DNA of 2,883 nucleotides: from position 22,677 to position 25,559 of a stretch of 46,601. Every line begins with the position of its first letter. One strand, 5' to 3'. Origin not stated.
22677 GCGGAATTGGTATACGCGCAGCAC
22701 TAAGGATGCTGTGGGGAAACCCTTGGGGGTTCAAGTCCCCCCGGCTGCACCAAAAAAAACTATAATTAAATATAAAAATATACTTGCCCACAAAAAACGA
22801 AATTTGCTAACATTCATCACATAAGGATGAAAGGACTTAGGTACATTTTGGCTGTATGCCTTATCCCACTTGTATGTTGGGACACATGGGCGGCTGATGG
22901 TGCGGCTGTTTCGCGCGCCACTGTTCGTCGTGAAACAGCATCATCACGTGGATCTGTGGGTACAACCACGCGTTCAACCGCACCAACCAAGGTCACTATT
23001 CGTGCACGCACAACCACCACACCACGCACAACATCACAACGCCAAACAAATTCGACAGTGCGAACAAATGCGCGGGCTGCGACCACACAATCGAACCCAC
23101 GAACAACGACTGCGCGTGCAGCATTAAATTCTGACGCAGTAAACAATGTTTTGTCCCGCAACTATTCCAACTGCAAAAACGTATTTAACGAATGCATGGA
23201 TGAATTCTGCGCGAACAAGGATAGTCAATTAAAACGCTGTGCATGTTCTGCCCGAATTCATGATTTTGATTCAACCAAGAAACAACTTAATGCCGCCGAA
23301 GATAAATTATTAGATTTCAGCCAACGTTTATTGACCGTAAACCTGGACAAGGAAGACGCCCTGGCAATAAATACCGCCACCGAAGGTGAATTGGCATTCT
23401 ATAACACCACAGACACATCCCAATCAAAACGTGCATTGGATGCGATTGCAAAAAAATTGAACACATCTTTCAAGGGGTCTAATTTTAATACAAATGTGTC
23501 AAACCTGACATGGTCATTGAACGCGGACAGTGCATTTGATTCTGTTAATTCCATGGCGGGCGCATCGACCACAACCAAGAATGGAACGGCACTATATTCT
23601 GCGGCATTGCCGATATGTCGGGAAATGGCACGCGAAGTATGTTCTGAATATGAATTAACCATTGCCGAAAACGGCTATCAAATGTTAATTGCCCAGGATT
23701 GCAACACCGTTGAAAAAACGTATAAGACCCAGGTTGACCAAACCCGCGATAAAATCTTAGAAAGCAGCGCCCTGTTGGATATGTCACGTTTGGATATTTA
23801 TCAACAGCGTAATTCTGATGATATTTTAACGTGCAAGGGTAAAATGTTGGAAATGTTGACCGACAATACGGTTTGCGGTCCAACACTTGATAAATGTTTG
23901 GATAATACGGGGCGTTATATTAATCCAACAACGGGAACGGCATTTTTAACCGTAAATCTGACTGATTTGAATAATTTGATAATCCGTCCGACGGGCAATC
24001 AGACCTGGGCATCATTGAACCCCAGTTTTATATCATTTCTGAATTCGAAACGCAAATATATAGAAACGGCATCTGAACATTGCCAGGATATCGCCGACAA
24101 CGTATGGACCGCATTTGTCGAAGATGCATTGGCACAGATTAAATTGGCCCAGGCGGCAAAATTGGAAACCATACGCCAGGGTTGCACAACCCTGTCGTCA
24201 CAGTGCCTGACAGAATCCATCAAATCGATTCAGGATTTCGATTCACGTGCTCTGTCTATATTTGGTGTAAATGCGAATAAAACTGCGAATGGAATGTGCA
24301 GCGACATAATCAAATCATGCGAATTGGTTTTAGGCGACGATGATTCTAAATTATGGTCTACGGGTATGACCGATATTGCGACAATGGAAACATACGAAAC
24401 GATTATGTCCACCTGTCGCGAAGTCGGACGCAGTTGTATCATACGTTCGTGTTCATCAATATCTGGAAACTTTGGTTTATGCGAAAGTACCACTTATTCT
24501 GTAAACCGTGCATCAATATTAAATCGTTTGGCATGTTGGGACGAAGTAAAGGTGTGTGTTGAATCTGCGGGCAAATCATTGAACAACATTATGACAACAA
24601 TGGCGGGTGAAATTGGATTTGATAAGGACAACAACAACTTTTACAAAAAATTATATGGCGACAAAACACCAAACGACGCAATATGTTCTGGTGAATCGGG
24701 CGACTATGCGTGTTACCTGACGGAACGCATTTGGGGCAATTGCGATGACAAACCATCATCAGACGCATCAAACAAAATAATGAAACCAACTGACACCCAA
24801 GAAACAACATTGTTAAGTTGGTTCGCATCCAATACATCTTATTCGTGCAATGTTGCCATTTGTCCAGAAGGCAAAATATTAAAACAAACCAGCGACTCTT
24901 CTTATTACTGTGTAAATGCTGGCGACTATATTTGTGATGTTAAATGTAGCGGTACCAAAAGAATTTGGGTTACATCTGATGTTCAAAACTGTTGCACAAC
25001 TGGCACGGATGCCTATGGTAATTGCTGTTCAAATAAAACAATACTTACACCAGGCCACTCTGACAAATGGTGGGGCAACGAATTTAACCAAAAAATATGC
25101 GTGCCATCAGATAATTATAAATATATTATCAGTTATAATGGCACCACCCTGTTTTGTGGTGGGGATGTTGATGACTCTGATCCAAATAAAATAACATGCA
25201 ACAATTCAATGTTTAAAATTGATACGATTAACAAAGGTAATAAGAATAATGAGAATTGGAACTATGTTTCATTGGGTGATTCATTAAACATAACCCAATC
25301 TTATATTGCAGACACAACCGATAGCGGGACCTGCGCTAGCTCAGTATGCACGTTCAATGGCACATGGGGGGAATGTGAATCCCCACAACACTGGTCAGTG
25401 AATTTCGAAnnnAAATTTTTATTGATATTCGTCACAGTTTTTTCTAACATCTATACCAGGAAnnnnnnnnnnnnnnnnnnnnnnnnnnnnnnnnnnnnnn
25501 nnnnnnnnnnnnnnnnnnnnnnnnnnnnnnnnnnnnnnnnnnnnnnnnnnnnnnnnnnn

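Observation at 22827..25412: Distant fourth member of the CMDxFC family beside the tRNA-Leu gene, pairing with member 4 as a second sub-family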

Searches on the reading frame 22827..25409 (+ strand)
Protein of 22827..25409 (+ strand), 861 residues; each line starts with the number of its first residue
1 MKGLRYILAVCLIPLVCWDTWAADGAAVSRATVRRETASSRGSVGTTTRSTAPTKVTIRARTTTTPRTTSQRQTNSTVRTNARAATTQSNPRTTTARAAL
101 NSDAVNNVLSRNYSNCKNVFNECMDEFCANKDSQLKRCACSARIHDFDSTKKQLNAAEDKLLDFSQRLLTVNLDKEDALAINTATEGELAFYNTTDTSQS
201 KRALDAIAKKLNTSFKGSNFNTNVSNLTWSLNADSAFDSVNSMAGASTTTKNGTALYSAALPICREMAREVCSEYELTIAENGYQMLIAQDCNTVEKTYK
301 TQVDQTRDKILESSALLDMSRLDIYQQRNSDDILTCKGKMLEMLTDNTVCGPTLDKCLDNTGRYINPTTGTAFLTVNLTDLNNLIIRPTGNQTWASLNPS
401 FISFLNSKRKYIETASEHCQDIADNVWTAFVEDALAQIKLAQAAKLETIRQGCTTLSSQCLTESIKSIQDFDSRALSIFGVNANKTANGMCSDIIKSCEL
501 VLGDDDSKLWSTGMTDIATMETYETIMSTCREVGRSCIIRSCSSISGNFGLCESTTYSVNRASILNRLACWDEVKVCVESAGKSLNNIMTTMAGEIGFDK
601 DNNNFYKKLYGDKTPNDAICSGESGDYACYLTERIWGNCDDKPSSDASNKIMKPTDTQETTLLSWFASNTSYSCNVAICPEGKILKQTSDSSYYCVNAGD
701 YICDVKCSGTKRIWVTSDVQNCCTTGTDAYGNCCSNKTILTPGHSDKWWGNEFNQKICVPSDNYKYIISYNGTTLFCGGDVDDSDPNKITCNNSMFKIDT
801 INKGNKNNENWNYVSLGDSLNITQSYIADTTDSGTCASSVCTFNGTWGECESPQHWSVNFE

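Call 16: search_protein_families(library=pfam, proteins=[window:22827-25409:+], max_evalue=0.1)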
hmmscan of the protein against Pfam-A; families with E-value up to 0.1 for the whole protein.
window:22827-25409:+ (861 aa): 2 families
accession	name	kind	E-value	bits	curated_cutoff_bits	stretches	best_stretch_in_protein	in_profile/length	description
PF01456.22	Mucin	-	0.0045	17.4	34.7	1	7-100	12-111/143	Mucin-like glycoprotein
PF04388.17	Hamartin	-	0.079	12.2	25.9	0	39-304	355-603/727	Hamartin protein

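Call 17: search_protein_families(library=ncbifam, proteins=[window:22827-25409:+], max_evalue=0.1)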
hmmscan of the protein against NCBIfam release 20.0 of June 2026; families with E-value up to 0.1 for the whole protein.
window:22827-25409:+ (861 aa): 0 families

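Call 18: find_homologous_proteins(query=window:22827-25409:+)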
Query window:22827-25409:+ (861 aa): 905 proteins with E <= 0.001 among 8000 candidates; the best 120 are listed.
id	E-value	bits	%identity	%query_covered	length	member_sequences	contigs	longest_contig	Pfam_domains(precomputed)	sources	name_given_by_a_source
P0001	0.0e+0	1956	100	100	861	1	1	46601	-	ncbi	ncbi:MAG: hypothetical protein ACLRFJ_02575 [Alphaproteobacteria bacterium]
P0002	0.0e+0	1580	85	100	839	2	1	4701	-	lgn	-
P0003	0.0e+0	1096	62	100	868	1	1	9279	-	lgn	-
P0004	6.7e-283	959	65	78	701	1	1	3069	-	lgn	-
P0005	7.1e-265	899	54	93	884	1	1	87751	-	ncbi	-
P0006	4.9e-260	883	54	93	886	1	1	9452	-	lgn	-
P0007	2.2e-256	871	59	81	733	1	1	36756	-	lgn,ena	-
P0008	3.9e-256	870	60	79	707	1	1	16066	-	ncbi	-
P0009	1.6e-253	862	53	91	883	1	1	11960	-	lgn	-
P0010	6.4e-253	860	60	78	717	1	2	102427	-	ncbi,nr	ncbi:MAG: hypothetical protein MJ170_01420 [Alphaproteobacteria bacterium]|nr:hypothetical protein [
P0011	8.4e-232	790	49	99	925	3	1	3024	-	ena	-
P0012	1.6e-228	779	50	94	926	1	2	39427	-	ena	-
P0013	7.3e-228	777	47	99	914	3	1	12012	-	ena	-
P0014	1.1e-225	770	47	99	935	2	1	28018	-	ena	-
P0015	1.5e-225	769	53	85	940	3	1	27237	-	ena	-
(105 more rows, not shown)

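Call 20: find_related_loci(query=window:22827-25409:+, collection=genome_contigs, flank=10000)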
Query window:22827-25409:+ (861 aa) in genome_contigs; peptide patterns used: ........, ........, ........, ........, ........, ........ (x = any residue, [..] = any of these).
27 stretches matched a pattern; 7 encode a relative of the query (tblastn E <= 1e-3); 6 distinct loci.
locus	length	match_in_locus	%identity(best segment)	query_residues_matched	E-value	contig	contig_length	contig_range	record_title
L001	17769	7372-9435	65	1-670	0e+0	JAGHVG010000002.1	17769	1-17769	MAG: Candidatus Enterousia scatequi isolate E5_MB2_120 c_000001312479, whole genome shotgun sequence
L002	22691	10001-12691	46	1-798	0e+0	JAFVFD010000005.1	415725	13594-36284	MAG: Alphaproteobacteria bacterium isolate RGIG5114 Roe_deer_Rumen.Co__c1262861, whole genome shotgun sequence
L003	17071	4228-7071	43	1-799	0e+0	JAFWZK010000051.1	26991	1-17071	MAG: Alphaproteobacteria bacterium isolate RGIG6210 Sheep_Rectum-2__c766124, whole genome shotgun sequence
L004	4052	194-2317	51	111-803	0e+0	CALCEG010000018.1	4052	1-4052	MAG TPA_asm: uncultured Alphaproteobacteria bacterium isolate SRR6425765_bin.98_CONCOCT_v1.1_MAG genome assembly, contig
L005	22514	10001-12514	54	1-798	0e+0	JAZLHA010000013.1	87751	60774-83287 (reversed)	MAG: Candidatus Enterousia sp. isolate T1900044989_TA20190051.MAGScoT_cleanbin_000050 SGB_4185_k141_1244536, whole genom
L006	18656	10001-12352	51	56-798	0e+0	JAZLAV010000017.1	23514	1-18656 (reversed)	MAG: Candidatus Enterousia sp. isolate T1900045072_TC20190066.MAGScoT_cleanbin_000021 SGB_4619_k141_3247973, whole genom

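Call 39: search_solved_structures(query=A1, max_evalue=1)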
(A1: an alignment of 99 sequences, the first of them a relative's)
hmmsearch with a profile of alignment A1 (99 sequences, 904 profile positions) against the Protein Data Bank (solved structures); distinct sequences matched with E-value up to 1: 0.
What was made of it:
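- Tried and rejected: A PDB sequence-profile search with the 99-sequence alignment gave 0 hits at E<=1 (call 39).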

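Call 40: search_protein_families(library=phrogs, proteins=[window:22827-25409:+], max_evalue=0.01)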
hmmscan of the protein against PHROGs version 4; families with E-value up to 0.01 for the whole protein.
window:22827-25409:+ (861 aa): 1 family
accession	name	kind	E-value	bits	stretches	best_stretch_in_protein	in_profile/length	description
phrog_6031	-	unknown function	0.003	18.9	0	668-706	13-51/66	-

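Call 41: predict_structure(alignment_id=A1)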
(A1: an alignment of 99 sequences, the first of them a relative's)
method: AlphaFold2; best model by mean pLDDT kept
length: 861 residues; sequences in the alignment: 99
mean_pLDDT: 72.5   pTM: 0.45
mean pLDDT of the five models: 72.5, 71.5, 68.1, 67.9, 65.6
residues with pLDDT >= 90: 111; 70-90: 477; 50-70: 123; < 50: 150
segments of 3 or more residues with pLDDT < 50: 1-3, 14-109, 171-173, 210-248
pLDDT, mean of each block of 10 residues (from residue 1): 51 43 32 33 31 33 32 32 33 33 47 77 76 56 68 79 66 51 53 51 54 39 30 35 44 72 83 81 82 81 80 78 77 87 87 81 76 71 82 86 87 82 87 89 85 85 82 62 78 84 79 85 90 92 84 80 89 93 89 91 92 87 82 94 74 93 93 76 79 81 82 87 88 85 62 83 86 87 84 89 66 85 82 67 85 89 80
secondary structure, 60 per line:
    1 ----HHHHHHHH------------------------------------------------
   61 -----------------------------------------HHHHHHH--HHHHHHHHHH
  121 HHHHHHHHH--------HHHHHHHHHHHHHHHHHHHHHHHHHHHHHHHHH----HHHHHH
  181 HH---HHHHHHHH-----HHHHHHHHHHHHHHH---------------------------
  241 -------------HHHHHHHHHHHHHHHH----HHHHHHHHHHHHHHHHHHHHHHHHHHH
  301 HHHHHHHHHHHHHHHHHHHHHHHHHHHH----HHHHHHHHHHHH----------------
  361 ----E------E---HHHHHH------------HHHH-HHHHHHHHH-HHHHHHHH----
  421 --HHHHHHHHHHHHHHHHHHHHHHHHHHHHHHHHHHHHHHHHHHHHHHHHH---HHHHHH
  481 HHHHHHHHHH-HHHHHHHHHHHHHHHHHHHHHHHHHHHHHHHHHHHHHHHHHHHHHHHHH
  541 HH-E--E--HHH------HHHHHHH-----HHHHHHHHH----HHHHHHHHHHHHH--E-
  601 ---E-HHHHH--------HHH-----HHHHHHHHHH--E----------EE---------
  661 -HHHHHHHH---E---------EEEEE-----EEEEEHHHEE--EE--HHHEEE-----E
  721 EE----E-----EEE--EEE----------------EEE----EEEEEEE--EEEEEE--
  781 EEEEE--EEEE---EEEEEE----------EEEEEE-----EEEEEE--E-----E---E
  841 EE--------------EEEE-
elements in order (helices of 4 or more, strands of 3 or more residues): H5-12 H102-108 H111-129 H138-170 H175-182 H186-193 H199-213 H254-269 H274-328 H333-344 H376-381 H394-397 H399-407 H409-416 H423-471 H475-490 H492-542 H559-565 H571-579 H584-596 H606-610 H627-636 H662-669 E683-687 E693-697 E712-714 E720-722 E733-735 E738-740 E757-759 E764-770 E773-778 E781-785 E788-791 E795-800 E811-816 E822-827 E840-842 E857-860
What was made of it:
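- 24843..25409 (+): M1 residues 673-861: hypervariable, beta-rich Cys-rich head with the NCC...GNCC motif and a terminal HWSVNF strand. Strands in the AlphaFold2 model (call 41).
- On Autotransporter / trimeric autotransporter adhesins: The secondary structure of the AlphaFold2 model's C-terminus shows only short, scattered strands, which does not look like a membrane barrel (call 41).
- Residues 14-109 are disordered, helices span 138-170, 274-328, 423-471 and 492-542, and residues 683-860 are strands (call 41).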

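Call 43: fold_search(model_id=the predicted structure, library=pdb)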
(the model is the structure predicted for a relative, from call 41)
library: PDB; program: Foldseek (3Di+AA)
matches with E <= 10: 25; with E <= 0.001: 0
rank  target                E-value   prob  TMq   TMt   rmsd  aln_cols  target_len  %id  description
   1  7n6g_1T               9.0e-01  0.10  0.11  0.10  34.4       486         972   11  C1 of central pair (released 2022-05-18)
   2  9d9z_B                9.4e-01  0.08  0.09  0.03  20.2       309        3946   15  Structure of human UBR4-KCMF1-CaM E3 ligase complex (Silencing Factor of the Integrated stress response, SiFI) (released 2025-06-11)
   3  9lm9_A                2.1e+00  0.03  0.07  0.12  38.5       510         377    9  Crystal structure of bvFP-Pfr21 (released 2026-01-28)
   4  4a4z                  2.5e+00  0.06  0.09  0.08  20.2       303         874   14  CRYSTAL STRUCTURE OF THE S. CEREVISIAE DEXH HELICASE SKI2 BOUND TO AMPPNP (released 2011-12-21)
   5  7rro_B8               3.7e+00  0.05  0.09  0.17  33.8       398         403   14  Structure of the 48-nm repeat doublet microtubule from bovine tracheal cilia (released 2021-10-27)
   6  6xns_D                4.3e+00  0.06  0.10  0.21  35.7       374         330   10  C3_crown-05 (released 2020-12-23)
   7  8to0_l                4.3e+00  0.04  0.09  0.16  35.8       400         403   13  48-nm repeating structure of doublets from mouse sperm flagella (released 2023-11-01)
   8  5uf7                  5.2e+00  0.02  0.07  0.10  31.5       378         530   10  CRYSTAL STRUCTURE OF MUNC13-1 MUN DOMAIN (released 2017-02-15)
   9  9ynh_A                5.4e+00  0.02  0.08  0.03  28.3       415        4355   11  Full-length human cytoplasmic dynein-1 in phi-like state bound to dynactin-p150glued and LIS1 (released 2026-01-28)
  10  3rrm_C                5.7e+00  0.10  0.05  0.11   7.6        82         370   15  S. cerevisiae dbp5 l327v bound to nup159, gle1 h337r, ip6 and adp (released 2011-05-18)
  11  6xns_F                6.0e+00  0.04  0.09  0.19  33.1       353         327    9  C3_crown-05 (released 2020-12-23)
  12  8i7r_B2               6.0e+00  0.03  0.08  0.15  36.4       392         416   12  In situ structure of axonemal doublet microtubules in mouse sperm with 48-nm repeat (released 2023-10-11)
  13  6b3i_B                6.0e+00  0.01  0.05  0.11  30.4       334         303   10  Annexin A13a (released 2018-10-10)
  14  9pkq_A                6.0e+00  0.01  0.06  0.09  36.2       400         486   13  Structure of the cytoplasmic domain of unliganded human Tom70, open and closed conformations (released 2026-03-18)
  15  9rtt_Q                6.0e+00  0.01  0.06  0.06  37.7       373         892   12  Activated Elongation Complex with IWS1 and ELOF1 (released 2025-09-03)
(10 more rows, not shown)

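Call 70: search_protein_representatives(alignment_id=A2)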
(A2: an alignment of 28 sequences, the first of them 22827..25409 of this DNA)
Query: 28 sequences, 860 profile positions. Proteins with E-value up to 0.001 (for the whole library): 1029; up to 1e-10: 858; up to 1e-30: 596. The best 150 are listed.
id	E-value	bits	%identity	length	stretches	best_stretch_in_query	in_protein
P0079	2.5e-251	853.3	-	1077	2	22-855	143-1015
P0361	8.7e-241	818.4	-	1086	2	24-855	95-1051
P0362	2.2e-237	807.1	-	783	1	1-721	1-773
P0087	3.0e-236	803.4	-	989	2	25-836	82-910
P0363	1.1e-232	791.6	-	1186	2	24-717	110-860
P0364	2.3e-232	790.5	-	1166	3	1-586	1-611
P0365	2.6e-232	790.3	-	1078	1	7-855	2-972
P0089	3.7e-232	789.8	-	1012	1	1-854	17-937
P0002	4.1e-231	786.4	-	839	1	1-859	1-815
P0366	4.5e-230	783.0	-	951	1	1-821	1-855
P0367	1.6e-229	781.1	-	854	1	94-857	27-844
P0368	8.7e-227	772.1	-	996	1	1-770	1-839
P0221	1.4e-223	761.5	-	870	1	11-853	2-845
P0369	8.6e-222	755.5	-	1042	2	26-832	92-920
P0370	1.6e-221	754.7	-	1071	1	1-855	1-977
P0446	2.3e-139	482.8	-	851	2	7-508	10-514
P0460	2.2e-126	439.9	-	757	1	21-515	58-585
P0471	3.7e-119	416.0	-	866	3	22-513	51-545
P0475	2.7e-116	406.5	-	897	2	236-511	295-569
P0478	1.4e-114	400.9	-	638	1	19-515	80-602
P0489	2.0e-111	390.4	-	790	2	14-511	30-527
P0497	1.7e-109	384.0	-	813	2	42-508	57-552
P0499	9.9e-109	381.5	-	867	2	404-844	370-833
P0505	1.1e-107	378.0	-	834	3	19-625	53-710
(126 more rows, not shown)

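Call 71: list_cluster_members(proteins=[P0505, P0499, P0475, P0497, P0489, P0478, P0471, P0460, P0446, P0364])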
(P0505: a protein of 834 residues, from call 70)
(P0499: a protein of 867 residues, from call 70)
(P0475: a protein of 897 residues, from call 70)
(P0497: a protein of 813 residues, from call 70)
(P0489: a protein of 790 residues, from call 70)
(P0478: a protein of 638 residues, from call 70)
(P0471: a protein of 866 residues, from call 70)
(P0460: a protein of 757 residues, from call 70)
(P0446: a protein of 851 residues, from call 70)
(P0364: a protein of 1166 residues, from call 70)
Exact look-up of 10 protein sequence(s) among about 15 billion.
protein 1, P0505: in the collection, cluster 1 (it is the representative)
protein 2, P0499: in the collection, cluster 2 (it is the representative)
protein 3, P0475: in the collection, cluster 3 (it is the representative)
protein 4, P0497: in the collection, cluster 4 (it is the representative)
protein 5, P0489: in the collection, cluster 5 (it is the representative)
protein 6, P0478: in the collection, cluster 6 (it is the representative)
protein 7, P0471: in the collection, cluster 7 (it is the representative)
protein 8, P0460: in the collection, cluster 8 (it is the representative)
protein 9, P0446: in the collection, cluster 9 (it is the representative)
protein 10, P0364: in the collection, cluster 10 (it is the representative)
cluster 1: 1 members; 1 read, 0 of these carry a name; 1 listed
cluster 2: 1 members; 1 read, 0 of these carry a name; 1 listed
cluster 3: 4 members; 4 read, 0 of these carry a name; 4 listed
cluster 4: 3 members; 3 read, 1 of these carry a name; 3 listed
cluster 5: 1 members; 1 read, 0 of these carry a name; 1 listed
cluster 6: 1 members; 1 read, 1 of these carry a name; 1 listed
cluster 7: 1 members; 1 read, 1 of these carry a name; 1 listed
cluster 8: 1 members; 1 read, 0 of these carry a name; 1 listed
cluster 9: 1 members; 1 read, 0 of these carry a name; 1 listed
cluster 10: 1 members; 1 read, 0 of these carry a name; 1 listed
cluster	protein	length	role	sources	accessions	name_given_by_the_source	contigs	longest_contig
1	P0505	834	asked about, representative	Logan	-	-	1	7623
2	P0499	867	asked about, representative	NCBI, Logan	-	-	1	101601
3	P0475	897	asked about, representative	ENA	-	-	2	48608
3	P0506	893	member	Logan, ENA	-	-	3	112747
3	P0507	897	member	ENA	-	-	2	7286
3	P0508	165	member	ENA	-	-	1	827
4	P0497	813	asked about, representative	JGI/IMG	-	-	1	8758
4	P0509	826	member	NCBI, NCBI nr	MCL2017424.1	MAG: hypothetical protein FWG80_01445 [Alphaproteobacteria bacterium] | hypothetical protein [Alphaproteobacteria bacterium]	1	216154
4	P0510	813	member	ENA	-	-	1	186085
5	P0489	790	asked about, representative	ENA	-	-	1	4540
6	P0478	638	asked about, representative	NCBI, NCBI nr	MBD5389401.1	hypothetical protein HDR63_04065, partial [bacterium] | hypothetical protein [bacterium]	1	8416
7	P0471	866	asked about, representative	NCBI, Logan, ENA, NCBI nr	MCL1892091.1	MAG: hypothetical protein FWF97_02235 [Alphaproteobacteria bacterium] | hypothetical protein [Alphaproteobacteria bacterium]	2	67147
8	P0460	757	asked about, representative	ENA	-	-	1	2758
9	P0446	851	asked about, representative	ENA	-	-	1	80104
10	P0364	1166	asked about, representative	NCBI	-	-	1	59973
